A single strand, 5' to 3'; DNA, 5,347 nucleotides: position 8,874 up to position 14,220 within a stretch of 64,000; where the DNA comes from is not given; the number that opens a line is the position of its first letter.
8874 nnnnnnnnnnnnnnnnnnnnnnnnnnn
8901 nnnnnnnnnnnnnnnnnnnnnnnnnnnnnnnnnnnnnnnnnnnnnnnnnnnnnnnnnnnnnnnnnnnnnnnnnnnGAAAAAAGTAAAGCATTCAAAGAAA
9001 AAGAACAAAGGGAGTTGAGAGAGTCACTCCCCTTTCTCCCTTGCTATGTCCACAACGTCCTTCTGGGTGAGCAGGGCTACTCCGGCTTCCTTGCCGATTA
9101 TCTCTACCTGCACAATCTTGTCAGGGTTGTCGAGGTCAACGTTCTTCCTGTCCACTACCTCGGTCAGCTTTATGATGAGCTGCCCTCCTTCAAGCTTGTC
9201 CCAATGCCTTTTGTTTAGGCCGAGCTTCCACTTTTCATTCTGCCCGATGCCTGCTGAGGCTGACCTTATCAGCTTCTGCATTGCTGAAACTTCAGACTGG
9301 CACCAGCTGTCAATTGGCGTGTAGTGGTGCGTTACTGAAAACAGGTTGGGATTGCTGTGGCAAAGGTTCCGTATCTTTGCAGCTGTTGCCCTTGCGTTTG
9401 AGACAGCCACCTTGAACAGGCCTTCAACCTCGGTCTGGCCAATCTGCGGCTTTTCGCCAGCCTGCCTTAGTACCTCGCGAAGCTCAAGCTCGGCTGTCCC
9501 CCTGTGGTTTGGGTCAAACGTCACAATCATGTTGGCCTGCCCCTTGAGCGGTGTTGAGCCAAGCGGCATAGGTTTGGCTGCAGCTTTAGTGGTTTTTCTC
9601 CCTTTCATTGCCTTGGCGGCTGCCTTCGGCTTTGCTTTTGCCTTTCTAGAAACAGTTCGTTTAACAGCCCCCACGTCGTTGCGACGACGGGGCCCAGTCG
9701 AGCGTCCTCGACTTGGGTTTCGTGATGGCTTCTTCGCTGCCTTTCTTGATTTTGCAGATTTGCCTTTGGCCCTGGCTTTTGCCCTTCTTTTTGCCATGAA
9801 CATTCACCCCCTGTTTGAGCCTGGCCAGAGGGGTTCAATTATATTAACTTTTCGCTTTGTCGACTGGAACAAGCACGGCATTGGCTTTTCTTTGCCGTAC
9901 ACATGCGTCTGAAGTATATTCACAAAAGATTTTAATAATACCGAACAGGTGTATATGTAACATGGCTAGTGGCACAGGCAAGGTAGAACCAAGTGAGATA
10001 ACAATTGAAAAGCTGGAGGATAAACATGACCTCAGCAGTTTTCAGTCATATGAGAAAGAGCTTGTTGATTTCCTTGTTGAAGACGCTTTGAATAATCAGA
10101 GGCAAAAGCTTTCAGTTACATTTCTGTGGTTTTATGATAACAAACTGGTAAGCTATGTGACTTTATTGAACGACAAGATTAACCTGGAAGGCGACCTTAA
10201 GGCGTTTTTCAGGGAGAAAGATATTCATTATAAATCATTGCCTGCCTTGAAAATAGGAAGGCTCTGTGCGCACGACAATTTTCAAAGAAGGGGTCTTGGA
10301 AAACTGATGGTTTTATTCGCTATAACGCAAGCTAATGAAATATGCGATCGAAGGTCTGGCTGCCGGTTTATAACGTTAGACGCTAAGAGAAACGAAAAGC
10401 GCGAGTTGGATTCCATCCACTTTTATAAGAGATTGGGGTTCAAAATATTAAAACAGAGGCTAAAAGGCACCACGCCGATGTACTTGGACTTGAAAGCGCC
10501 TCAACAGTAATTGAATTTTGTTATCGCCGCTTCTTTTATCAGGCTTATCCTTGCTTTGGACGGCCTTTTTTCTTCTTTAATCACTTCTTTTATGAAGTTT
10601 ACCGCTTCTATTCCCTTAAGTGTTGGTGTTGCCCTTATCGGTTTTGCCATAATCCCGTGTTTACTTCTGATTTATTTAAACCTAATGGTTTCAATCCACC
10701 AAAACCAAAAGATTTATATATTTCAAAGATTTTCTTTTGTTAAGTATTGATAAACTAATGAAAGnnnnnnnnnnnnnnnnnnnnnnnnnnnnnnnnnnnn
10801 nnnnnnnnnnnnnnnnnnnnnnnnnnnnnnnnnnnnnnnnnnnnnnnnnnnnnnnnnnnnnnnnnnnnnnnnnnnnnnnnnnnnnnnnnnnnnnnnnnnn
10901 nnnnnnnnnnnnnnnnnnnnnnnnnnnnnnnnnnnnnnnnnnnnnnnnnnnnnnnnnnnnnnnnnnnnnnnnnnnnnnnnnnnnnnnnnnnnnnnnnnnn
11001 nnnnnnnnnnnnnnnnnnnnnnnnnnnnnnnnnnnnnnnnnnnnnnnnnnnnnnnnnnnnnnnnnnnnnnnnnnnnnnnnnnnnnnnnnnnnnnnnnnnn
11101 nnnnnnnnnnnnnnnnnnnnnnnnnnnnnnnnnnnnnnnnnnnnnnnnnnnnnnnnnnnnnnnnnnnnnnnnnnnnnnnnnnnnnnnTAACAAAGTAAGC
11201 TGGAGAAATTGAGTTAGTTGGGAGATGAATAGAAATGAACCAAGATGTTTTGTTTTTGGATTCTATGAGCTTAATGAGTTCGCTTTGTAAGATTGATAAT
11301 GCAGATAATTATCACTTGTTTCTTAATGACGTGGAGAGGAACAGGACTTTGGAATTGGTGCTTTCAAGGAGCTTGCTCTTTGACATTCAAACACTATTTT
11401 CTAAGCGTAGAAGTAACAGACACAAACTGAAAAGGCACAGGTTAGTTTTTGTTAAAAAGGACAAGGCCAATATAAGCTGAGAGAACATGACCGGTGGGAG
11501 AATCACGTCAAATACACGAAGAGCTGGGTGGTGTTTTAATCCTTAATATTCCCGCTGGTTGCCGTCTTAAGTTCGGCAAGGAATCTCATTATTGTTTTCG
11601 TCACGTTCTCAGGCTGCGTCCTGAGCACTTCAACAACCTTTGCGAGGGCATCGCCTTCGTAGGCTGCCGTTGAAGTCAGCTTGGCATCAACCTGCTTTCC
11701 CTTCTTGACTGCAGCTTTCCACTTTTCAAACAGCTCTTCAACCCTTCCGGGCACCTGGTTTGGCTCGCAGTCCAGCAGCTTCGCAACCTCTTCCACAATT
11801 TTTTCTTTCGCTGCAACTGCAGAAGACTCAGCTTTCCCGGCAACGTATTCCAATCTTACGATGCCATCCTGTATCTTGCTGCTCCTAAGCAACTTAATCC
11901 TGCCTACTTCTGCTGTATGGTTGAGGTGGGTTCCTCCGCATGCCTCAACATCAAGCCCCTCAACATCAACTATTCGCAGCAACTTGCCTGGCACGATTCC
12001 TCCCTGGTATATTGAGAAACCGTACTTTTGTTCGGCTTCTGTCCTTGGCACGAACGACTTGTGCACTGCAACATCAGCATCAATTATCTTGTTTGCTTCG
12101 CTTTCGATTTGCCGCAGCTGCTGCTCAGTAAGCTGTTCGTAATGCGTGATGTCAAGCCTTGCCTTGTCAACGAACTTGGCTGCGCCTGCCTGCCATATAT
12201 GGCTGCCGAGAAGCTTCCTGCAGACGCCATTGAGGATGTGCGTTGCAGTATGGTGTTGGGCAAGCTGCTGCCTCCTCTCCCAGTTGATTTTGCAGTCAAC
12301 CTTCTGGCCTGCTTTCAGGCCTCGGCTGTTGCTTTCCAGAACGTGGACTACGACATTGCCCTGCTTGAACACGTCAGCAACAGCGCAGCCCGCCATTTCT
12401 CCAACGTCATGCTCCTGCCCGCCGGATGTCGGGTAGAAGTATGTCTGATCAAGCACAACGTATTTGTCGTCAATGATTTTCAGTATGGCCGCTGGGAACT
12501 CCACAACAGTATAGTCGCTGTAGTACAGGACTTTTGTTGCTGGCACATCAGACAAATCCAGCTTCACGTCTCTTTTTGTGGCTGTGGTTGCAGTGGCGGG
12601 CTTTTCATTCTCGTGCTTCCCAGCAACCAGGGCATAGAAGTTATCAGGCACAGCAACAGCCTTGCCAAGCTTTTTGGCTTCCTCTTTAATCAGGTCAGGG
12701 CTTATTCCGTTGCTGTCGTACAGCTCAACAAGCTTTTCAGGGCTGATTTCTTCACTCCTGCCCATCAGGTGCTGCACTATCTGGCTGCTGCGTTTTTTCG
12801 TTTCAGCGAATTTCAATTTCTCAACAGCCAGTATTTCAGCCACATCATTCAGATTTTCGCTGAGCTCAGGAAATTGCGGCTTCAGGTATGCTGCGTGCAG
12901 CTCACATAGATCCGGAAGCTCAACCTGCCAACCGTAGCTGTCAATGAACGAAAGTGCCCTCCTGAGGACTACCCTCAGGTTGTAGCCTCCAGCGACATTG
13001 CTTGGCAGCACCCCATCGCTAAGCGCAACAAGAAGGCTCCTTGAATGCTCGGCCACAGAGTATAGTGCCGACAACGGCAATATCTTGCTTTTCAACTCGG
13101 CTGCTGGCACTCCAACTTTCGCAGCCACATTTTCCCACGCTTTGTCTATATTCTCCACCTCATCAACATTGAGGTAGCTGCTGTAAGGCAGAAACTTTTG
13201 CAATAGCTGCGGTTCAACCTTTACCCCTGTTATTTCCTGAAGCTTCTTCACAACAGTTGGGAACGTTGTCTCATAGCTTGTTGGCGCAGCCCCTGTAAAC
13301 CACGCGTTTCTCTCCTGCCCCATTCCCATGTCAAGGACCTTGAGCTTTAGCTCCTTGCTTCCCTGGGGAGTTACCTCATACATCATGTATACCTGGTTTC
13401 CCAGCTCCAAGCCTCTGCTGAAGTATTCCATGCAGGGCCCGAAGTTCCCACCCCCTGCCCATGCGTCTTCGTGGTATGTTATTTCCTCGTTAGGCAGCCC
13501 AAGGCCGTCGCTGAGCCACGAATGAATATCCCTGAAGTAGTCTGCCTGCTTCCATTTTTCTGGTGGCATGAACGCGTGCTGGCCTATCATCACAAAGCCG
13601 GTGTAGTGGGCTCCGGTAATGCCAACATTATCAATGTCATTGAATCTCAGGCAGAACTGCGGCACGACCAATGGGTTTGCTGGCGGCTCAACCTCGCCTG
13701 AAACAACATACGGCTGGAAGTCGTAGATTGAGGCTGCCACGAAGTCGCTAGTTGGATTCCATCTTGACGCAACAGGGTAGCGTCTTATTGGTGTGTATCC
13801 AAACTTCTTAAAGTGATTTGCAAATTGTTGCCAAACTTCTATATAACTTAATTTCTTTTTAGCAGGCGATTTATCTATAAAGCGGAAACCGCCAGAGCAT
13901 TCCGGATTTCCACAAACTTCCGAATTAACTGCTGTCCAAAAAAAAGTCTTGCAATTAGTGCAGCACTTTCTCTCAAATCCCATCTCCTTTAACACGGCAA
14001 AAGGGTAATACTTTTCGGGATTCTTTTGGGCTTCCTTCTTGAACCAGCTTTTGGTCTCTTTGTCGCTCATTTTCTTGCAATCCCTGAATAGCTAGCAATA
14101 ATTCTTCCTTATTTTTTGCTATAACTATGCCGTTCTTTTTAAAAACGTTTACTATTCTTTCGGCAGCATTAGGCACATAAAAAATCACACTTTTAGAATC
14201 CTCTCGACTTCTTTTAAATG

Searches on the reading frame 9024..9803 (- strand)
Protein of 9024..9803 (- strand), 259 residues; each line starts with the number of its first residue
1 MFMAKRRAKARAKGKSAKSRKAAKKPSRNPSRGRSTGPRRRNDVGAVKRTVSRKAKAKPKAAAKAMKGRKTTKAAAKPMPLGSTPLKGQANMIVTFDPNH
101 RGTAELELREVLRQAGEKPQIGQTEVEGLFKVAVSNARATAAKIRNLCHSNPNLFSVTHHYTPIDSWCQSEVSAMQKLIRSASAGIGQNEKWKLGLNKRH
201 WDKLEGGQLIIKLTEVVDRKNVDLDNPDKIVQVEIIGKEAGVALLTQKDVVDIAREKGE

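Call 56: search_protein_families(library=pfam, alignment_id=A4, max_evalue=0.001)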
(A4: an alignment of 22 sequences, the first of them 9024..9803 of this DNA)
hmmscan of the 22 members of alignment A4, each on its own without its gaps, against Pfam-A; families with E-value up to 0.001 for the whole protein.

A. member 1, window:9024-9803:- (259 aa): 1 family
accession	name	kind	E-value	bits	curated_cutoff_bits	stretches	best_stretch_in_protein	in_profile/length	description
PF02926.22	THUMP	-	0.00048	20.9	20.6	1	215-244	57-83/84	THUMP domain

B. families by the number of members that match (of 22 scanned): 33 families (the first 25 are shown)
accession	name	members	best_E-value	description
PF00924.24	MS_channel_2nd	2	5.3e-19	Mechanosensitive ion channel, beta-domain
PF04493.20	Endonuclease_5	1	1.9e-55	Endonuclease V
PF08745.17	PIN_5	1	1.8e-49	PINc domain ribonuclease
PF00487.30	FA_desaturase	1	2e-37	Fatty acid desaturase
PF02698.23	DUF218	1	2.8e-25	DUF218 domain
PF00881.29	Nitroreductase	1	7.7e-21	Nitroreductase family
PF21082.3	MS_channel_3rd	1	1.5e-20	Mechanosensitive ion channel MscS, C-terminal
PF13419.12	HAD_2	1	1.2e-19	Haloacid dehalogenase-like hydrolase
PF00196.25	GerE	1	1.2e-16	Bacterial regulatory proteins, luxR family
PF03551.20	PadR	1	1.7e-16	Transcriptional regulator PadR-like family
PF00702.32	Hydrolase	1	3e-16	haloacid dehalogenase-like hydrolase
PF01370.27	Epimerase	1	1.3e-12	NAD dependent epimerase/dehydratase family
PF01850.27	PIN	1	6.7e-12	PIN domain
PF01909.29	NTP_transf_2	1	2e-09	Nucleotidyltransferase domain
PF14512.11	TM1586_NiRdase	1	2.7e-09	Putative TM nitroreductase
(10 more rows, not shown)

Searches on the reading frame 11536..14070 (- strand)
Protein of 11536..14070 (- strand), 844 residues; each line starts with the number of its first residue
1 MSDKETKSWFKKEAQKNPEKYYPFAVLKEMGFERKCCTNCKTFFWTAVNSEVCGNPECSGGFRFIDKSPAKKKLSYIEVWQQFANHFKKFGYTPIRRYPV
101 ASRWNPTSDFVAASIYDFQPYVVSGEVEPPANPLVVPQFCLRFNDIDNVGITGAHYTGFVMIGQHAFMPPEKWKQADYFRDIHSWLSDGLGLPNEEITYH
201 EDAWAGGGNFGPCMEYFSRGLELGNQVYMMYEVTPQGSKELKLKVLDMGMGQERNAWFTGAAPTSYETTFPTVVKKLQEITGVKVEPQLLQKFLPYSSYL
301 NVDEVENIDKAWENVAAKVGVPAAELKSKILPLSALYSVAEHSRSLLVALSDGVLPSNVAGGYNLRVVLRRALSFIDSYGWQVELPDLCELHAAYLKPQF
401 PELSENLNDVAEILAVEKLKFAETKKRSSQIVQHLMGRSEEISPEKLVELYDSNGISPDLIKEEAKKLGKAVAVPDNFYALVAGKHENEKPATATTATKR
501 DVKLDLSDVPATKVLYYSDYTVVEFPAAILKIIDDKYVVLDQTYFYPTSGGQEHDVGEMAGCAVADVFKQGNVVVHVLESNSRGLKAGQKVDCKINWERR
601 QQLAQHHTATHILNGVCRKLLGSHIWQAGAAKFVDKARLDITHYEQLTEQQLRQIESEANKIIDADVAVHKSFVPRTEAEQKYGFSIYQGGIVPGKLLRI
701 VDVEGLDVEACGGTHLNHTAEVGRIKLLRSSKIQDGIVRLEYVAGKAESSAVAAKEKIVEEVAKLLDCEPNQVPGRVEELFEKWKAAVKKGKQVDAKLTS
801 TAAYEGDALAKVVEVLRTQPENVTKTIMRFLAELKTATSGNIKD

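Call 14: search_protein_families(library=pfam, proteins=[window:11536-14070:-])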
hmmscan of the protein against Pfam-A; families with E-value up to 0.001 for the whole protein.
window:11536-14070:- (844 aa): 2 families
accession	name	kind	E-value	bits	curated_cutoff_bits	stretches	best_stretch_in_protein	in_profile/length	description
PF01411.24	tRNA-synt_2c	-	5.3e-87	293.1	30.3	1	78-599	1-552/552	tRNA synthetases class II (A)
PF07973.19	tRNA_SAD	-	1.8e-13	50.6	24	1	698-741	1-44/44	Threonyl and Alanyl tRNA synthetase second additional domain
